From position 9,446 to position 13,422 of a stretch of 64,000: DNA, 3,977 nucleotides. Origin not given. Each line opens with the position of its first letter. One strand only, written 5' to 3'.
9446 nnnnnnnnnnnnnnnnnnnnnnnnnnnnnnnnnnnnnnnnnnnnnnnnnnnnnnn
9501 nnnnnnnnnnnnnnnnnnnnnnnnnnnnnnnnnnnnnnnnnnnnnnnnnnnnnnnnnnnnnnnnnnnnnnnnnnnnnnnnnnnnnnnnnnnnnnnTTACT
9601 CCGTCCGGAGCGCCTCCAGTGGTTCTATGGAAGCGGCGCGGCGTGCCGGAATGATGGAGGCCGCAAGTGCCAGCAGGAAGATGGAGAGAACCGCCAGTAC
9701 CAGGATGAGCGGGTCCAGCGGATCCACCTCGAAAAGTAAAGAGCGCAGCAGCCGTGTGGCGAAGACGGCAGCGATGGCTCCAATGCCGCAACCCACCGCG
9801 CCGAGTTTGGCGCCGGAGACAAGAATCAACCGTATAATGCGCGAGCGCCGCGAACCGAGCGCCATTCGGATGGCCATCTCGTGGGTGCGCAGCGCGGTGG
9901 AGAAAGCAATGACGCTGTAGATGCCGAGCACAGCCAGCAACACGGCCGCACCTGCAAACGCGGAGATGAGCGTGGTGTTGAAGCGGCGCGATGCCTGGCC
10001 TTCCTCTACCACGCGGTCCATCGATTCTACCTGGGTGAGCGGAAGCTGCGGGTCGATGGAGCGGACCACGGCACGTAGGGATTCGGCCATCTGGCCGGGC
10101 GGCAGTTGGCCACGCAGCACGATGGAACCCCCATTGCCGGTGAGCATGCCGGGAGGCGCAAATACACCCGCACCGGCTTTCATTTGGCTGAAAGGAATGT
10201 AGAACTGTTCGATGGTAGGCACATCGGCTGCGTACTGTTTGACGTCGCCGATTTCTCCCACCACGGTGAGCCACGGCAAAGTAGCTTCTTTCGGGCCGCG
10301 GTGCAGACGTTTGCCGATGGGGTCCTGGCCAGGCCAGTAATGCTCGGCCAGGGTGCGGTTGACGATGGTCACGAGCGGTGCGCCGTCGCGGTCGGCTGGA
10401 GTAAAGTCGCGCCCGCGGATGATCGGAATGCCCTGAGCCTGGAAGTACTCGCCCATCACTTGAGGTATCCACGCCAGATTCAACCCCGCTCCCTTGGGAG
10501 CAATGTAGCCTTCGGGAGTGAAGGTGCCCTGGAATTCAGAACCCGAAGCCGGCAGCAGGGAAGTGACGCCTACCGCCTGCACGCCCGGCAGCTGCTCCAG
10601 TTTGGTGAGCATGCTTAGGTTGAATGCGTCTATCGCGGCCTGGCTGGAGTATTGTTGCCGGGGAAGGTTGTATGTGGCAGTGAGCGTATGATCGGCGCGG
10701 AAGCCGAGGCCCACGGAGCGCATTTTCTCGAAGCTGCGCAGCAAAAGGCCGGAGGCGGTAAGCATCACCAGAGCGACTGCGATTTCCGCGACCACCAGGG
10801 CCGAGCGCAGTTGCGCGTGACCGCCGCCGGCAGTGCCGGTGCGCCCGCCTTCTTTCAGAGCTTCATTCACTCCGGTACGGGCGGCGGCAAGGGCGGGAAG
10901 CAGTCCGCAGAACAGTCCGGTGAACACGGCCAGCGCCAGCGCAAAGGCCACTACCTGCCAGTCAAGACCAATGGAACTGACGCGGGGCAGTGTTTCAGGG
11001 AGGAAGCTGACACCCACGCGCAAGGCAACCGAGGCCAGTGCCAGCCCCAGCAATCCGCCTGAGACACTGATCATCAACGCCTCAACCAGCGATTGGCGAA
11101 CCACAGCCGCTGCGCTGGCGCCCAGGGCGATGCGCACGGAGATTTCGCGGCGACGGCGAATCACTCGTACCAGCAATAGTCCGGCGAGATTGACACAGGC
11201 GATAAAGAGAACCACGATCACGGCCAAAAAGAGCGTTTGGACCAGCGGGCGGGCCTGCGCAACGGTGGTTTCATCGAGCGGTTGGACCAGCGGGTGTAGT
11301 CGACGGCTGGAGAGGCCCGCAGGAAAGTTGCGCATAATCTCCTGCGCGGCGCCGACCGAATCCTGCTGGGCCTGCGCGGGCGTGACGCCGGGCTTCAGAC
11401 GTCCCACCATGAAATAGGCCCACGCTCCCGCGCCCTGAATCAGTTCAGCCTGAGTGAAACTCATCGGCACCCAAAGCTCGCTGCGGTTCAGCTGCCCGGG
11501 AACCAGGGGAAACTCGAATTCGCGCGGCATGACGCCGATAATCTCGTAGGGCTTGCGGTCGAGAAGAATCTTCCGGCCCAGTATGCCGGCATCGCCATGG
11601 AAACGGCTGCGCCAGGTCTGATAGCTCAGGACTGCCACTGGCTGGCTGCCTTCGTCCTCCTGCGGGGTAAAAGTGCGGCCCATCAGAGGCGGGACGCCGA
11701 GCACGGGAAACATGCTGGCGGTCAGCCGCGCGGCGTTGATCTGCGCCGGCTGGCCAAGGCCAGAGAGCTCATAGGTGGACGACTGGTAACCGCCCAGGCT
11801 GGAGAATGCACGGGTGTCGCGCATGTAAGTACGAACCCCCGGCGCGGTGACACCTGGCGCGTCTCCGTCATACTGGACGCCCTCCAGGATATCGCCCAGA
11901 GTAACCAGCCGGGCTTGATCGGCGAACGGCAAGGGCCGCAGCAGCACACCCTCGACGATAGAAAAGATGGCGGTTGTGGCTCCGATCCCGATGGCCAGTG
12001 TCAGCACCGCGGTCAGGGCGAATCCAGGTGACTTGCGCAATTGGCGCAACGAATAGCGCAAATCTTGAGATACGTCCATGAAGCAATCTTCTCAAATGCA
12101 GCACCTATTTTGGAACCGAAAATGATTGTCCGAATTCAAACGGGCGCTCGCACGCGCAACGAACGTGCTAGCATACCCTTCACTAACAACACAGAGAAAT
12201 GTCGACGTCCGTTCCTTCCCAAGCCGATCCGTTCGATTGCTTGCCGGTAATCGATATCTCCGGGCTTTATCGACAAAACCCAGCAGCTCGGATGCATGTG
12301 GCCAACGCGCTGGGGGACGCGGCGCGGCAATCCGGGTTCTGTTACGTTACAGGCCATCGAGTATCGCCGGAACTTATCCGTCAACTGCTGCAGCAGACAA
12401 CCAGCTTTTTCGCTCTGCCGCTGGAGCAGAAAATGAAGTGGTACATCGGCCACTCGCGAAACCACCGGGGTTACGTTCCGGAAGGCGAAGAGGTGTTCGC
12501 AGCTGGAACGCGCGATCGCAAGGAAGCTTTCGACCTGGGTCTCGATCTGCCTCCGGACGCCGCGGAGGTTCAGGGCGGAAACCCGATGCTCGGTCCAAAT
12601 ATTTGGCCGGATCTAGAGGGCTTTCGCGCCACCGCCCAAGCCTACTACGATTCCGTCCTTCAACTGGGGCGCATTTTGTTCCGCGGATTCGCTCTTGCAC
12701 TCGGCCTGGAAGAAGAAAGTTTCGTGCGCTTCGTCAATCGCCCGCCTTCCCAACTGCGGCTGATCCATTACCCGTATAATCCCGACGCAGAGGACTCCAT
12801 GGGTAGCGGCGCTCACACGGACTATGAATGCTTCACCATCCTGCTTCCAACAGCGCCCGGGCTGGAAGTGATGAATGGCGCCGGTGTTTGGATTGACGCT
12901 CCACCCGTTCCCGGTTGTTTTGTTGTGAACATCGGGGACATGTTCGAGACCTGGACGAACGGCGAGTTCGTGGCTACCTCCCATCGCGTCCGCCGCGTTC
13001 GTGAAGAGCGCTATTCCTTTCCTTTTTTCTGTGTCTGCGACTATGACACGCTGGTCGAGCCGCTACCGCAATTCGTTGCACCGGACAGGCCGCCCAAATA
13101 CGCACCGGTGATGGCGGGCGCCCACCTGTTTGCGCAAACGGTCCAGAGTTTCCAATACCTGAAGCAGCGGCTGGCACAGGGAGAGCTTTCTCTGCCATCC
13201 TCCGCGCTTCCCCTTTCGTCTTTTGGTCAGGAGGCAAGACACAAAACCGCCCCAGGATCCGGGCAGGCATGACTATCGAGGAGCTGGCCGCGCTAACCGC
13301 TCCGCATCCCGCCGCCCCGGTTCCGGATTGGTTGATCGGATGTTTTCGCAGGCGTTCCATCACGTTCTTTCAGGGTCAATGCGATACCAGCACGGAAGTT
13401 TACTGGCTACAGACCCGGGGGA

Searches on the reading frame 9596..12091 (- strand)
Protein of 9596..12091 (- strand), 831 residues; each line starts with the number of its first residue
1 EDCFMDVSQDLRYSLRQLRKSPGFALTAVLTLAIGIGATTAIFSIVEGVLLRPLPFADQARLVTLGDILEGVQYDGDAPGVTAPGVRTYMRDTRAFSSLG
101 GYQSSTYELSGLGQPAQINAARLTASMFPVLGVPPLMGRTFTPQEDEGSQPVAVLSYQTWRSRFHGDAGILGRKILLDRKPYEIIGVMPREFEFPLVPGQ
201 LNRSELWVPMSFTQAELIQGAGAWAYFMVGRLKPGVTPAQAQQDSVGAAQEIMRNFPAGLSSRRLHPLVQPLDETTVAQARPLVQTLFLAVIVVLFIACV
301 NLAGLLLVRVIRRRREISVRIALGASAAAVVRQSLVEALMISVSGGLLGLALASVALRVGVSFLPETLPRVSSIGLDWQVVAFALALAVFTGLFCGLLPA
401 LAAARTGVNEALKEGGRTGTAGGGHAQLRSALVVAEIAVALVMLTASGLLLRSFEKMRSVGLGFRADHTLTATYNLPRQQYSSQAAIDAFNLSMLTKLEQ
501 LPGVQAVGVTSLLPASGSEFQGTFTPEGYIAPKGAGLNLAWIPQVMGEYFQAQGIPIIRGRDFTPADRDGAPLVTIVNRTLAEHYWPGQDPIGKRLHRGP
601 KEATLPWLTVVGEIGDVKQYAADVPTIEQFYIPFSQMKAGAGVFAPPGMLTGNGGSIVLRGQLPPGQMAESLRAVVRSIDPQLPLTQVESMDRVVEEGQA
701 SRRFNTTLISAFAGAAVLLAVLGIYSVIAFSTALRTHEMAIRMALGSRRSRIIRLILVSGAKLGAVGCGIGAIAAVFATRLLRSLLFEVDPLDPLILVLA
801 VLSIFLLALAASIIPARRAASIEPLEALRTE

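Call 83: search_protein_families(library=pfam, proteins=[window:9596-12091:-], max_evalue=0.001)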
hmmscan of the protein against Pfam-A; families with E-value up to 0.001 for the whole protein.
window:9596-12091:- (831 aa): 2 families
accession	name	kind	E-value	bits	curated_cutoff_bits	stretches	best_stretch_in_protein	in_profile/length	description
PF12704.14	MacB_PCD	-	1e-36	127.6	27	2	26-244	2-203/207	MacB-like periplasmic core domain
PF02687.27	FtsX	-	4.6e-21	75.5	25.5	2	711-824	2-120/120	FtsX-like permease C-terminal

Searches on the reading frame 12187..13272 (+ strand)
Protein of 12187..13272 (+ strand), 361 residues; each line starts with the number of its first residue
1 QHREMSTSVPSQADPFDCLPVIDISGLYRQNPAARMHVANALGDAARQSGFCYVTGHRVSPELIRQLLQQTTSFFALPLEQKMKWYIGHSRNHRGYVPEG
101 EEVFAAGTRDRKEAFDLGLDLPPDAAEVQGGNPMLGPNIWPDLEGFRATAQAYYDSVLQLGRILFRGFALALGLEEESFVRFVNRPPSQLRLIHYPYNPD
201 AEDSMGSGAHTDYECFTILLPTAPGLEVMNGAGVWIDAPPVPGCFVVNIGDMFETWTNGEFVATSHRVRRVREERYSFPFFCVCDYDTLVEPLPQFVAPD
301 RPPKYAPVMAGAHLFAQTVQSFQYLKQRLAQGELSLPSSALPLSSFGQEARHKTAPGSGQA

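Call 23: search_protein_families(library=pfam, proteins=[window:12187-13272:+], max_evalue=0.01)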
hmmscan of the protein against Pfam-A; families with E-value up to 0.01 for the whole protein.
window:12187-13272:+ (361 aa): 2 families
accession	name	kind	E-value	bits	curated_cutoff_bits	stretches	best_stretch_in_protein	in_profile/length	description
PF14226.12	DIOX_N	-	2.3e-30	106.1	27.3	1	19-142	1-116/117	non-haem dioxygenase in morphine synthesis N-terminal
PF03171.26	2OG-FeII_Oxy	-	3.4e-25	88.7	23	1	188-282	3-99/101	2OG-Fe(II) oxygenase superfamily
